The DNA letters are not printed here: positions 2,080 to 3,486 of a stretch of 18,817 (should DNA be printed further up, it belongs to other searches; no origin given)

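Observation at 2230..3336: HTH-Fic/Doc-like protein whose catalytic His is Gln (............)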

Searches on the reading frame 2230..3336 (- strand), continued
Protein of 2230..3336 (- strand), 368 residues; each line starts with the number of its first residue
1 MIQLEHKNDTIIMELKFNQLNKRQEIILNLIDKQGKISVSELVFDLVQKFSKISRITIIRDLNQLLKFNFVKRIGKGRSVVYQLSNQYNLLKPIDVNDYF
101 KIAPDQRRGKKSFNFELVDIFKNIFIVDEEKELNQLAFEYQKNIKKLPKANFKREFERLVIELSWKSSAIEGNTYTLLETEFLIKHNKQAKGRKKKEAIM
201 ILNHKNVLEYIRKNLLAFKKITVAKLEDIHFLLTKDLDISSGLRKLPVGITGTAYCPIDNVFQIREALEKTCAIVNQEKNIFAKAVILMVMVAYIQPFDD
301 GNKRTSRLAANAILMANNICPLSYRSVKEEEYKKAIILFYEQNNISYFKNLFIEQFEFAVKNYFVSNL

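Call 23: search_solved_structures(query=A1, max_evalue=0.001, show_alignments=0)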
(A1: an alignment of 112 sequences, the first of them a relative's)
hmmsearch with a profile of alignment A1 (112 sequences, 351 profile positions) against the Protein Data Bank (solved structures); distinct sequences matched with E-value up to 0.001: 26.
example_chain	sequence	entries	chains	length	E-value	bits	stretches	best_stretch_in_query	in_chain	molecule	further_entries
6i7j_A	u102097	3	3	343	1.4e-21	80.2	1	136-319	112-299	Adenosine monophosphate-protein transferase FICD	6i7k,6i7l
7b7z_A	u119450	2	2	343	1.9e-21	79.7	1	136-319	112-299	Protein adenylyltransferase FICD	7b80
4u04_A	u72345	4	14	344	3.7e-21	78.8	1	137-318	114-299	Adenosine monophosphate-protein transferase FICD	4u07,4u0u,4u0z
6i7g_A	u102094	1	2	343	3.8e-21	78.8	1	137-319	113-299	Adenosine monophosphate-protein transferase FICD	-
6i7h_A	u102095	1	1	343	1.6e-20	76.7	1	137-319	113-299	Adenosine monophosphate-protein transferase FICD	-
6i7i_A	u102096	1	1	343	1.9e-20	76.5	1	137-319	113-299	Adenosine monophosphate-protein transferase FICD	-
6zmd_B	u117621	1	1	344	2.9e-20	75.9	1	137-322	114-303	Protein adenylyltransferase FICD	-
9yz5_A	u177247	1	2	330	1.1e-19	73.9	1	138-318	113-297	Protein adenylyltransferase FICD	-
4u0s_A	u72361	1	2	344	1.1e-19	73.9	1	138-318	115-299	Adenosine monophosphate-protein transferase FICD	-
5jj6_A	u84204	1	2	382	3.5e-17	65.8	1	136-347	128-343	Adenosine monophosphate-protein transferase FICD homolog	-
5jj7_A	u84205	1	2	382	1.1e-15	60.8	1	137-347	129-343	Adenosine monophosphate-protein transferase FICD homolog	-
3cuc_A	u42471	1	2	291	3.4e-12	49.3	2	279-318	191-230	Protein of unknown function with a Fic domain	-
7xux_A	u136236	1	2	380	1.4e-09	40.8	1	152-304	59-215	Fido domain-containing protein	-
4x2e_A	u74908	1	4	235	5.7e-08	35.5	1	147-305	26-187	Fic family protein putative filamentation induced by cAMP protein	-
4x2c_A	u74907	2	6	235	1.1e-05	27.9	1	150-305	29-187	Fic family protein putative filamentation induced by cAMP protein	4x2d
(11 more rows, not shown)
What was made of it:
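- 3115..3270 (-): N-terminal winged helix-turn-helix (residues 23-74 in 368-aa numbering; recognition helix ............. at 3139..3177). The family profile hits the BlaI and AspA wHTH structures (call 23).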

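Call 30: find_encoding_contigs(protein=P0008, flank=4000, max_places=2)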
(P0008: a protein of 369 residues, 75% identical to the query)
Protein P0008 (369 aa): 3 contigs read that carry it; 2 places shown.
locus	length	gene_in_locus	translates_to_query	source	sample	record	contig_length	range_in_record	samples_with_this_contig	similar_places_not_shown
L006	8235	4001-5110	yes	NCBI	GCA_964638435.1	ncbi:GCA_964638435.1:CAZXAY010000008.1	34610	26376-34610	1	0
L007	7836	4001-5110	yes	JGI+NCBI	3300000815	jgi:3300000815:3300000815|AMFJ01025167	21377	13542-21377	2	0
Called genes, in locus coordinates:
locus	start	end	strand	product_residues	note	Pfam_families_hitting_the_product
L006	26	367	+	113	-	PF01809:YidD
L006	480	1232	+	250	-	PF02096:60KD_IMP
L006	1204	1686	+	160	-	PF07650:KH_2 (weak), PF13083:KH_KhpA-B, PF01424:R3H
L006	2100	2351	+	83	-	PF01541:GIY-YIG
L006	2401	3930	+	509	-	PF00437:T2SSE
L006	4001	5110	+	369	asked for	PF08220:HTH_DeoR (weak), PF02661:Fic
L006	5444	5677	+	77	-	-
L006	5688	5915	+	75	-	-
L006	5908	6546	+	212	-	-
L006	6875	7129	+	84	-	-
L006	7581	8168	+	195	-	-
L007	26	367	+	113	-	PF01809:YidD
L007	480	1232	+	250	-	PF02096:60KD_IMP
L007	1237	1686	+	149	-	PF07650:KH_2 (weak), PF13083:KH_KhpA-B, PF01424:R3H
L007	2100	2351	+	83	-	PF01541:GIY-YIG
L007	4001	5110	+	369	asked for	PF08220:HTH_DeoR (weak), PF02661:Fic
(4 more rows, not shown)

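Call 35: predict_structure(alignment_id=A1)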
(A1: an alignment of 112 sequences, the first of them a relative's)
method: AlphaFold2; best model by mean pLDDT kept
length: 368 residues; sequences in the alignment: 112
mean_pLDDT: 94.6   pTM: 0.91
mean pLDDT of the five models: 94.6, 94.6, 94.3, 94.3, 94.3
residues with pLDDT >= 90: 344; 70-90: 5; 50-70: 7; < 50: 12
segments of 3 or more residues with pLDDT < 50: 1-12
pLDDT, mean of each block of 10 residues (from residue 1): 42 60 96 97 96 96 95 96 96 95 97 95 93 98 97 98 98 98 98 98 98 98 99 98 97 98 98 98 98 98 98 99 97 98 97 98 92
secondary structure, 60 per line:
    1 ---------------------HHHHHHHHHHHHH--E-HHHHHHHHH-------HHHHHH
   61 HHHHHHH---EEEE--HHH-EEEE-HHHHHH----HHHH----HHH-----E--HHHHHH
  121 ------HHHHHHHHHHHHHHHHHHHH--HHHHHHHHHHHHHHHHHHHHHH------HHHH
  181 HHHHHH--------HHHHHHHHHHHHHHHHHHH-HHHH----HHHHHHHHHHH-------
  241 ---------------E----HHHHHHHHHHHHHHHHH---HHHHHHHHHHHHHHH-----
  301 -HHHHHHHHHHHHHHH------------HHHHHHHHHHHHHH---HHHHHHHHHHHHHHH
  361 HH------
elements in order: H22-34 H39-47 H55-67 E71-74 E81-84 H86-91 H96-99 H115-120 H127-146 H149-170 H177-186 H195-213 H215-218 H223-233 H261-277 H281-295 H302-316 H329-342 H346-362
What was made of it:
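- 3115..3270 (-): The AlphaFold model shows helices H22-34, H39-47, H55-67 then strands E71-74, E81-84 (call 35).
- Checked: AlphaFold gives pLDDT below 50 for residues 1-12 (call 35).
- Call 35: AlphaFold mean pLDDT 94.6. The ORF is intact and the model has pLDDT 94.6 (call 35).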

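Call 42: fold_search(model_id=the predicted structure, library=pdb)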
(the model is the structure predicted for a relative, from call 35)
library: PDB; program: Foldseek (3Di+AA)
matches with E <= 10: 1029; with E <= 0.001: 55
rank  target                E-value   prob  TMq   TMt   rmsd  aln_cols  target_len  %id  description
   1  6i7k                  5.1e-09  1.00  0.57  0.63   2.5       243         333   21  Crystal structure of monomeric FICD mutant L258D complexed with MgATP (released 2019-09-25)
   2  6i7l                  7.4e-09  1.00  0.57  0.63   2.4       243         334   21  Crystal structure of monomeric FICD mutant L258D complexed with MgAMP-PNP (released 2019-09-25)
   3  4u0s_B                1.1e-08  1.00  0.53  0.59   9.5       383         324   15  Structure of Eukaryotic fic domain containing protein with ADP (released 2014-12-10)
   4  6i7g_B                1.3e-08  1.00  0.55  0.60   9.2       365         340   16  Crystal structure of dimeric wild type FICD complexed with ATP (released 2019-09-25)
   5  4u0z_G                1.4e-08  1.00  0.54  0.62   3.4       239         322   21  Eukaryotic Fic Domain containing protein with bound APCPP (released 2014-12-10)
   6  6i7i                  1.5e-08  1.00  0.55  0.60   3.4       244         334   22  Crystal structure of dimeric FICD mutant K256A complexed with MgATP (released 2019-09-25)
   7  4u0z_E                1.5e-08  1.00  0.57  0.64   4.6       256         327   21  Eukaryotic Fic Domain containing protein with bound APCPP (released 2014-12-10)
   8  4u0z_C                1.9e-08  1.00  0.57  0.63   4.6       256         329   21  Eukaryotic Fic Domain containing protein with bound APCPP (released 2014-12-10)
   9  9yz5_A                2.3e-08  1.00  0.56  0.61   9.1       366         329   17  human FicD bound with farnesyl pyrophosphate (released 2026-02-25)
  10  4u0z_H                2.5e-08  1.00  0.54  0.62   9.2       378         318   16  Eukaryotic Fic Domain containing protein with bound APCPP (released 2014-12-10)
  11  4u04_A                2.5e-08  1.00  0.52  0.60   9.5       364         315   16  Structure of a eukaryotic fic domain containing protein (released 2014-12-10)
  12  4u0z_A                2.6e-08  1.00  0.54  0.62   3.4       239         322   22  Eukaryotic Fic Domain containing protein with bound APCPP (released 2014-12-10)
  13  4u0z_D                2.7e-08  1.00  0.57  0.64   4.6       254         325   20  Eukaryotic Fic Domain containing protein with bound APCPP (released 2014-12-10)
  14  4u0s_A                3.0e-08  1.00  0.52  0.59   9.7       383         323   15  Structure of Eukaryotic fic domain containing protein with ADP (released 2014-12-10)
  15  7b7z_A                3.1e-08  1.00  0.55  0.60   9.3       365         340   16  DeAMPylation complex of monomeric FICD and AMPylated BiP (state 1) (released 2021-07-07)
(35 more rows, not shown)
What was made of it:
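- On Fic/Fido superfamily (Pfam PF02661): Foldseek matches to FICD, SoFic and BT_2513 have probability 1.00 (call 42).
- Call 42: Foldseek best match is FICD, E=5e-9, 243 columns, rmsd 2.4-2.5.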

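Call 43: list_cluster_members(proteins=[P0211, P0236, P0249, P0213, P0258, P0160, P0147, P0251, P0264, P0133])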
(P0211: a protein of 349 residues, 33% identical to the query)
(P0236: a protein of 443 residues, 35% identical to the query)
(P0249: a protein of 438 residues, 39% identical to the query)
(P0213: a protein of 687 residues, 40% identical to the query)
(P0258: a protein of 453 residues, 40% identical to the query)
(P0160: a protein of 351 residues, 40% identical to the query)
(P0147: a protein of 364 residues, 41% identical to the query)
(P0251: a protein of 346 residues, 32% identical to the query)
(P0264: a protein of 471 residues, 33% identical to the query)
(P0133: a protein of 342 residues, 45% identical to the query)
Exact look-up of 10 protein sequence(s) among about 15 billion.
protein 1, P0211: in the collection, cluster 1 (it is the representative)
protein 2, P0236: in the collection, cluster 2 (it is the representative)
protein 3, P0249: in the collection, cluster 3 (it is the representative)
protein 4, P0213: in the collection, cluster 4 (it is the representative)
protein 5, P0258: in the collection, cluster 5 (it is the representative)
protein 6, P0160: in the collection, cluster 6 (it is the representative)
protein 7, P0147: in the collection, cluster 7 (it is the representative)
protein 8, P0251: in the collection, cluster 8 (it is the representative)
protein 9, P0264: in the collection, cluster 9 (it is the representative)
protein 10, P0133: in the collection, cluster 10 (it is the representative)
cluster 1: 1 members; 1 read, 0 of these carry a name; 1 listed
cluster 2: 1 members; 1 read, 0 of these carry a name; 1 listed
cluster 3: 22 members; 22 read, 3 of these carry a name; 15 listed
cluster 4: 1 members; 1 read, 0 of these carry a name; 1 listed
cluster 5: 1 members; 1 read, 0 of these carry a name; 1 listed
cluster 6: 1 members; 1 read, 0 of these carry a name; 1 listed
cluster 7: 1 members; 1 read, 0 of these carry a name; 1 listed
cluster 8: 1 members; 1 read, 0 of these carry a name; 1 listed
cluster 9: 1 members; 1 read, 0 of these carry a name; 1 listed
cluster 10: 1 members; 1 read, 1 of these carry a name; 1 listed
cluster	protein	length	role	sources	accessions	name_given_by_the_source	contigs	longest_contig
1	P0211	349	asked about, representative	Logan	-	-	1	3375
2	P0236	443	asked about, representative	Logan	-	-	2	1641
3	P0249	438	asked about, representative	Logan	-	-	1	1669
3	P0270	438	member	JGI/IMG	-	DNA-binding transcriptional ArsR family regulator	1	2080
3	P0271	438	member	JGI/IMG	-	DNA-binding transcriptional ArsR family regulator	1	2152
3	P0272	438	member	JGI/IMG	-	DNA-binding Lrp family transcriptional regulator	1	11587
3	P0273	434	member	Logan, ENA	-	-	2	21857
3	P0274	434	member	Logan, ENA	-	-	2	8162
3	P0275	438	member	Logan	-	-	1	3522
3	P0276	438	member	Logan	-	-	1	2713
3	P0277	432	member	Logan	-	-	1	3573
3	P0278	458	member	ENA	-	-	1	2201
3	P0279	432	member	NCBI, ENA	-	-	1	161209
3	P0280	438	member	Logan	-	-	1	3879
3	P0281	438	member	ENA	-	-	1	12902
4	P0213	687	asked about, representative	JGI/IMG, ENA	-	-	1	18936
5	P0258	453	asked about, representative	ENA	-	-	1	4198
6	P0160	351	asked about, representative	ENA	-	-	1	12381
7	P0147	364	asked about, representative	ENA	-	-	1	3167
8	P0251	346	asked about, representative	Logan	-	-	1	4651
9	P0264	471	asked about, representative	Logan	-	-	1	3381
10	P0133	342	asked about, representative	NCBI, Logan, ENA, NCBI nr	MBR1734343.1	MAG: Fic family protein [Alphaproteobacteria bacterium] | Fic family protein [Alphaproteobacteria bacterium]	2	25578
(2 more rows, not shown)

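Call 44: search_dna_similar(query=window:2230-3300:-, collection=plasmids, mode=protein, max_rows=25, max_evalue=1e-8)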
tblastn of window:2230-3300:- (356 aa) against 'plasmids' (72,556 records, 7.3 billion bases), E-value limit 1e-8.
Records with a match: 65; places in all: 67; records where one place covers at least 80% of the query: 23.
Best place of each record, by identity: <60% 65.
By first word of the organism name: Clostridium 6; Bacillus 5; Bacteroides 4; Rhizobium 4; Roseibium 3; Cereibacter 3; Cupriavidus 3; Planococcus 3; Priestia 3; Sulfitobacter 2; and 25 more.
By predicted mobility (MOB-suite, as given by PLSDB): non-mobilizable 52; mobilizable 9; conjugative 4.
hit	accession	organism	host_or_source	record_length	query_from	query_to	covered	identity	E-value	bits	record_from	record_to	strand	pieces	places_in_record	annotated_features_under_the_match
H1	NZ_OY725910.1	Bacteroides finegoldii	-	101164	48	352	86%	47.4%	2e-77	266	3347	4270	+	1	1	Fic family protein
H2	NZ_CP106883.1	Comamonas endophytica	Indosasa shibataeoides,cell culture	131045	7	346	96%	32.3%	1e-31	133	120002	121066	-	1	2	Fic family protein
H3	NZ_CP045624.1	Roseibium aggregatum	-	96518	33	351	90%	31.9%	6e-31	131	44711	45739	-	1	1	Fic family protein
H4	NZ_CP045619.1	Roseibium aggregatum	-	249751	33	351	90%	31.7%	5e-33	137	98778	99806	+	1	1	Fic family protein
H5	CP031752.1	Cereibacter sphaeroides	cell culture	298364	3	351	98%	28.9%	4e-30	129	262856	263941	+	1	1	none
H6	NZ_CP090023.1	Cereibacter azotoformans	cell culture,Aquaculture sediment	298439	3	351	98%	28.9%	4e-30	129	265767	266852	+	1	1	Fic family protein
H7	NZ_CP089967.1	Cereibacter azotoformans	Owen's River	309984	3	351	98%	28.9%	4e-30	129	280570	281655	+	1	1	Fic family protein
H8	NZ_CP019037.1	Massilia putida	Soil,wolfram mine tailing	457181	8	353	97%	28.9%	1e-33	139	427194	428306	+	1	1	Fic family protein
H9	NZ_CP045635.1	Roseibium aggregatum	-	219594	33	351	90%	30.9%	4e-31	131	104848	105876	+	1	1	Fic family protein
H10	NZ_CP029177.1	Acidibrevibacterium fodinaquatile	cell culture,acidic mine water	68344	25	351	92%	30.0%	4e-31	131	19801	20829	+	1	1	Fic family protein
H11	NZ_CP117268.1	Rhizobium rhododendri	Rhododendron sp.,pure bacterial ...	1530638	23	351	92%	29.6%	8e-33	136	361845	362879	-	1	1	record has no annotation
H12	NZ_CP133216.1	Thiothrix subterranea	hydrogen sulfide spring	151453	12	354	96%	28.4%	1e-28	124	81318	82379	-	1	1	Fic family protein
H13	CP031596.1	Paracoccaceae bacterium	Isolate culture,marine surface water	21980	41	351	87%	31.3%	1e-33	139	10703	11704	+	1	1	Fic/DOC family protein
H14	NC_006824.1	Aromatoleum aromaticum EbN1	-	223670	8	351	97%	28.3%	2e-29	126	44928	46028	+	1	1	Fic family protein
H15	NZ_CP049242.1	Allorhizobium pseudoryzae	cell culture,soil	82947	41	351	87%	30.8%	2e-30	129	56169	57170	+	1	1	Fic family protein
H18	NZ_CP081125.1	Sulfitobacter sp. S190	-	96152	41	351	87%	30.2%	2e-39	155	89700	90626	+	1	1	Fic family protein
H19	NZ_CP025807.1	Sulfitobacter sp. SK012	Marine Sediment,North Sea (sediment)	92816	45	351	86%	29.8%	8e-37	148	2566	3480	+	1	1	Fic family protein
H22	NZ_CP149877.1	Rhizobium sp. T1473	-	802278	42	354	88%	28.3%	5e-33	137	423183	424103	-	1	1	Fic family protein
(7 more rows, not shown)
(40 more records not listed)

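Call 45: search_dna_similar(query=window:2230-3300:-, collection=phages, mode=protein, max_rows=15, max_evalue=1e-8)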
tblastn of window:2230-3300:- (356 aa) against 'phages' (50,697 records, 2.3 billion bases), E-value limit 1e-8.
Records with a match: 8; places in all: 8; records where one place covers at least 80% of the query: 0.
Best place of each record, by identity: <60% 8.
By first word of the organism name: Streptococcus 6; Bacteriophage 2.
By host as written in the record: - 1; Helicobacter bizzozeronii 1; Streptococcus porci DSM_23759 1; Streptococcus pneumoniae 19F/2 1; Streptococcus pneumoniae 15C/2 1; Streptococcus pneumoniae 35F/2 1; Streptococcus pneumoniae 34/4 1; Streptococcus pneumoniae 9V/6 1.
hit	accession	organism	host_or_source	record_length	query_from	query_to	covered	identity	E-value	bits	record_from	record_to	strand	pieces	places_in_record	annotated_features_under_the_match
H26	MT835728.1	Bacteriophage sp.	human fecal samples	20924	143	341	56%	35.4%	1e-16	87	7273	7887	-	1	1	record has no annotation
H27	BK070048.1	Bacteriophage sp.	Helicobacter bizzozeronii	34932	111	345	66%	27.6%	1e-15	84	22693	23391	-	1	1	Huntingtin interacting protein E-like protein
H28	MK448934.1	Streptococcus phage Javan422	Streptococcus porci DSM_23759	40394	126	340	60%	28.7%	2e-15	84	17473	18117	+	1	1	Huntingtin interacting protein E-like protein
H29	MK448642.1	Streptococcus satellite phage Javan754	Streptococcus pneumoniae 19F/2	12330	139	295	44%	26.5%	2e-9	65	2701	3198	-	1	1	hypothetical protein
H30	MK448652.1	Streptococcus satellite phage Javan763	Streptococcus pneumoniae 15C/2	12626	139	295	44%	26.5%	2e-9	65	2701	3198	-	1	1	hypothetical protein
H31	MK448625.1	Streptococcus satellite phage Javan738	Streptococcus pneumoniae 35F/2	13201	139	295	44%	26.5%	2e-9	65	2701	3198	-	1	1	hypothetical protein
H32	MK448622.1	Streptococcus satellite phage Javan735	Streptococcus pneumoniae 34/4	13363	139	295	44%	26.5%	2e-9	65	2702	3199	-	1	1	hypothetical protein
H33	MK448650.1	Streptococcus satellite phage Javan761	Streptococcus pneumoniae 9V/6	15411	139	295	44%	26.5%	2e-9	65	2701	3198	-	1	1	hypothetical protein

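Call 46: get_annotated_region(hit=H1, flank=3000)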
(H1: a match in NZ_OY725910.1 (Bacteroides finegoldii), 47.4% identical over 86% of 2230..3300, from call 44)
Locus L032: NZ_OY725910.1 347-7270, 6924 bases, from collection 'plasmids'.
description: Bacteroides finegoldii strain Bacteroides finegoldii TSDC17.2-1.1 plasmid 8, complete sequence
organism: Bacteroides finegoldii (NCBI taxid 338188)
taxonomy: Bacteria; Bacteroidota; Bacteroidia; Bacteroidales; Bacteroidaceae; Bacteroides; Bacteroides finegoldii
host: -; source: -; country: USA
typing (MOB-suite, as given by PLSDB): non-mobilizable
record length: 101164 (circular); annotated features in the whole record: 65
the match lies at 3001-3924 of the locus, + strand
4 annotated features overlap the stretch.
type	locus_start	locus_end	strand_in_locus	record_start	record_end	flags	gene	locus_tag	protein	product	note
CDS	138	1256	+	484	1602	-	-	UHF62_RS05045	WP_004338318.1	site-specific integrase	GO:0015074 - DNA integration [Evidence IEA]; GO:0006310 - DNA recombination [Evidence IEA]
CDS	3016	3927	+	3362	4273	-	-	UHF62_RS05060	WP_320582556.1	Fic family protein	-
CDS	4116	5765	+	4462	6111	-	-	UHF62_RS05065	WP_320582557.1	DUF6377 domain-containing protein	-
CDS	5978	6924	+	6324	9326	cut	-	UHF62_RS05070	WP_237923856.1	TonB-dependent receptor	-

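Call 47: get_annotated_region(hit=H2, flank=2500)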
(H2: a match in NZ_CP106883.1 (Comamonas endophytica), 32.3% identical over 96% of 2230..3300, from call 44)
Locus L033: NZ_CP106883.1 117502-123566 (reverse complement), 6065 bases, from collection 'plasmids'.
description: Comamonas endophytica strain 5MLIR plasmid unnamed2, complete sequence
organism: Comamonas endophytica (NCBI taxid 2949090)
taxonomy: Bacteria; Pseudomonadota; Betaproteobacteria; Burkholderiales; Comamonadaceae; Comamonas; Comamonas endophytica
host: -; source: Indosasa shibataeoides,cell culture; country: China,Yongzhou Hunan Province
typing (MOB-suite, as given by PLSDB): non-mobilizable
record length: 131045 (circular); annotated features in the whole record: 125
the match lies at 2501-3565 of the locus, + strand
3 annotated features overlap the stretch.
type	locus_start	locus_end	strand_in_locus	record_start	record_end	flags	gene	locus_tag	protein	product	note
CDS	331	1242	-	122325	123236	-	-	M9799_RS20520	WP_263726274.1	restriction endonuclease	-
CDS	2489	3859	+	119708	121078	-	-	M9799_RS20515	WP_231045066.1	Fic family protein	-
CDS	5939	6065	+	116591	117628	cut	-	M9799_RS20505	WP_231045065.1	site-specific integrase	GO:0015074 - DNA integration [Evidence IEA]; GO:0006310 - DNA recombination [Evidence IEA]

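Call 48: get_annotated_region(hit=H8, flank=2500)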
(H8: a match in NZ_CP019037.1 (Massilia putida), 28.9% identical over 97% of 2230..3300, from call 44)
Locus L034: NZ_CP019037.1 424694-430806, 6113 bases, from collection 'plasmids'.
description: Massilia putida strain 6NM-7 plasmid unnamed2, complete sequence
organism: Massilia putida (NCBI taxid 1141883)
taxonomy: Bacteria; Pseudomonadota; Betaproteobacteria; Burkholderiales; Oxalobacteraceae; Massilia; Massilia putida
host: -; source: Soil,wolfram mine tailing; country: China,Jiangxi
typing (MOB-suite, as given by PLSDB): mobilizable; relaxase MOBP,MOBP
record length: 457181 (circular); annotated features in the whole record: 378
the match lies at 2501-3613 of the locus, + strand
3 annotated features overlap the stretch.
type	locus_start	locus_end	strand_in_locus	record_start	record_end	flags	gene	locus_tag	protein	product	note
CDS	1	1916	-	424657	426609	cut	-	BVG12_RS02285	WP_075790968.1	PAS domain S-box protein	-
CDS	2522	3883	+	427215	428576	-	-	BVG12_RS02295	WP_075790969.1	Fic family protein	-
CDS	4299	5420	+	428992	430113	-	-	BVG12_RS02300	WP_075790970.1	tyrosine-type recombinase/integrase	GO:0015074 - DNA integration [Evidence IEA]; GO:0006310 - DNA recombination [Evidence IEA]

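Call 49: get_annotated_region(hit=H18, flank=2500)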
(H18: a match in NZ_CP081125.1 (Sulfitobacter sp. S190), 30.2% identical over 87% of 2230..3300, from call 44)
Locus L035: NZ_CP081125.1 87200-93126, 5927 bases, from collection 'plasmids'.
description: Sulfitobacter sp. S190 plasmid unnamed5, complete sequence
organism: Sulfitobacter sp. S190 (NCBI taxid 2867022)
taxonomy: Bacteria; Pseudomonadota; Alphaproteobacteria; Rhodobacterales; Roseobacteraceae; Sulfitobacter; Sulfitobacter sp. S190
host: -; source: -; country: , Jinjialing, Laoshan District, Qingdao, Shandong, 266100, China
typing (MOB-suite, as given by PLSDB): non-mobilizable; mating-pair formation MPF_T
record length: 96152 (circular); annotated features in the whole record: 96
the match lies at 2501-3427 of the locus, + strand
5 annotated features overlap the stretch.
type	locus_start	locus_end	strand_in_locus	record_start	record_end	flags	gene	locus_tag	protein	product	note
CDS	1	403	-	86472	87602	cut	-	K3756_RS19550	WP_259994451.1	tyrosine-type recombinase/integrase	GO:0015074 - DNA integration [Evidence IEA]; GO:0006310 - DNA recombination [Evidence IEA]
CDS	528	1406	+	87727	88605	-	-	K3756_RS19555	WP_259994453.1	DUF1403 family protein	-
CDS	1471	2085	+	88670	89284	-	-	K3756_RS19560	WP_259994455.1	SMC-Scp complex subunit ScpB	-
CDS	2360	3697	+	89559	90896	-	-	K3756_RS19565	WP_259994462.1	Fic family protein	-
CDS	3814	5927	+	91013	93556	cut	-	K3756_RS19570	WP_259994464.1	TerB N-terminal domain-containing protein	-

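Call 64: find_encoding_contigs(protein=P0026, flank=5000, max_places=1)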
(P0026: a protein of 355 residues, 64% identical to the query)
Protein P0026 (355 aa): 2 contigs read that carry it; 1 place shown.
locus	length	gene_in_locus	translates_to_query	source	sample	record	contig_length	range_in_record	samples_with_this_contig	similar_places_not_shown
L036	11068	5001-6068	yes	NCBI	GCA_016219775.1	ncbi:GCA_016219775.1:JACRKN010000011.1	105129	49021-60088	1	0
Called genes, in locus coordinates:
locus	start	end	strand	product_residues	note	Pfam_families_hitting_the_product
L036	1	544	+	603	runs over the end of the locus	-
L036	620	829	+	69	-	-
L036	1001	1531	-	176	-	PF01195:Pept_tRNA_hydro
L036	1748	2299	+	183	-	PF10502:Peptidase_S26, PF00717:Peptidase_S24 (weak)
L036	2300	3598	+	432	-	PF13393:tRNA-synt_His, PF00587:tRNA-synt_2b, PF03129:HGTP_anticodon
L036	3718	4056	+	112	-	PF11969:DcpS_C, PF01230:HIT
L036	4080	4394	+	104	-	PF00886:Ribosomal_S16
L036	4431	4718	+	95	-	PF13083:KH_KhpA-B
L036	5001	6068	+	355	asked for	PF02661:Fic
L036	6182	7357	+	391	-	PF13173:AAA_14, PF13635:DUF4143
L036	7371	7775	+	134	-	-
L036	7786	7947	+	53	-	-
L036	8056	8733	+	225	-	-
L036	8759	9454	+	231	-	PF01746:tRNA_m1G_MT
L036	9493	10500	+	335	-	PF01926:MMR_HSR1, PF02421:FeoB_N, PF06071:YchF-GTPase_C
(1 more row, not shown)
